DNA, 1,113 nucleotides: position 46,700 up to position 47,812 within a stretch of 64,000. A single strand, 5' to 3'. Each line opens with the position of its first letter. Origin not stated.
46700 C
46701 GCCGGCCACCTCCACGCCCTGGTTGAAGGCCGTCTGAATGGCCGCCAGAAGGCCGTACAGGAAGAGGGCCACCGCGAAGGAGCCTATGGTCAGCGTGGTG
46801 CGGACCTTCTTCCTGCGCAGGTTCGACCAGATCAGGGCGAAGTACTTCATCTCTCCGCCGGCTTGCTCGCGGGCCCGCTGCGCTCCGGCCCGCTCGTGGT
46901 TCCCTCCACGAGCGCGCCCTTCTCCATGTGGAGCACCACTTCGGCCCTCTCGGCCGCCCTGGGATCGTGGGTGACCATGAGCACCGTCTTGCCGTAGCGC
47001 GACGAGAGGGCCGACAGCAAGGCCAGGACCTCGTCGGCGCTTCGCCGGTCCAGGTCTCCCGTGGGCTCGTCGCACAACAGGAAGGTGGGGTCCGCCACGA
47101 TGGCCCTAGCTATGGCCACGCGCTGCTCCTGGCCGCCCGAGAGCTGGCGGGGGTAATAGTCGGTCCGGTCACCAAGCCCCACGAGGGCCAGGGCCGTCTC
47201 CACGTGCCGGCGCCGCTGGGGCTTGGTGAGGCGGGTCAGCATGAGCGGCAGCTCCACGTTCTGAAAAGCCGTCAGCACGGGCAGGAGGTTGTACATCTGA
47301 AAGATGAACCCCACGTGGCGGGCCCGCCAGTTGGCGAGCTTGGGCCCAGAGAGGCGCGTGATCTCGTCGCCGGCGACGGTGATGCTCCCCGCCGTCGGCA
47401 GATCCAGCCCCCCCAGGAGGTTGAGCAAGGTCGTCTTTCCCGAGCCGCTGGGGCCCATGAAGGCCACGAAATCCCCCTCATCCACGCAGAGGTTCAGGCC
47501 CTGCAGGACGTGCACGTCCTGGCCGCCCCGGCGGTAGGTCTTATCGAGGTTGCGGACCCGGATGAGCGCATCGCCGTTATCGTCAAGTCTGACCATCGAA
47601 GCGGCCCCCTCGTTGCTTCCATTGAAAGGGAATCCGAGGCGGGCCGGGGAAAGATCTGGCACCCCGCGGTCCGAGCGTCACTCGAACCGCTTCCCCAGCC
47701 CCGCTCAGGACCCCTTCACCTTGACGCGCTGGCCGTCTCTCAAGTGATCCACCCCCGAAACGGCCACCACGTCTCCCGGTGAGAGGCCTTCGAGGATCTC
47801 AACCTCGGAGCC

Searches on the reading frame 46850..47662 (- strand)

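Call 10: search_protein_families(library=pfam, proteins=[window:46850-47662:-], max_evalue=0.01)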
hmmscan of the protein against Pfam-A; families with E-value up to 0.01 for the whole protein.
window:46850-47662:- (271 aa): 6 families
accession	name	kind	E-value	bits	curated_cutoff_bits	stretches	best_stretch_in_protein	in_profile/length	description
PF00005.33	ABC_tran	-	2.4e-33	116.1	25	1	53-201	1-136/137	ABC transporter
PF13304.12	AAA_21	-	6.8e-05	23.5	27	0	66-86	2-22/304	AAA domain, putative AbiEii toxin, Type IV TA system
PF13481.12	AAA_25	-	0.00012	22.2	27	0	59-80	29-50/195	AAA domain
PF02463.25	SMC_N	-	0.0016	18.3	40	0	170-247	133-212/220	RecF/RecN/SMC N terminal domain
PF03193.22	RsgA_GTPase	-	0.0026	18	30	1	62-85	106-128/174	RsgA GTPase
PF13555.12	AAA_29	-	0.008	16.3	27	0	60-80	19-39/61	P-loop containing region of AAA domain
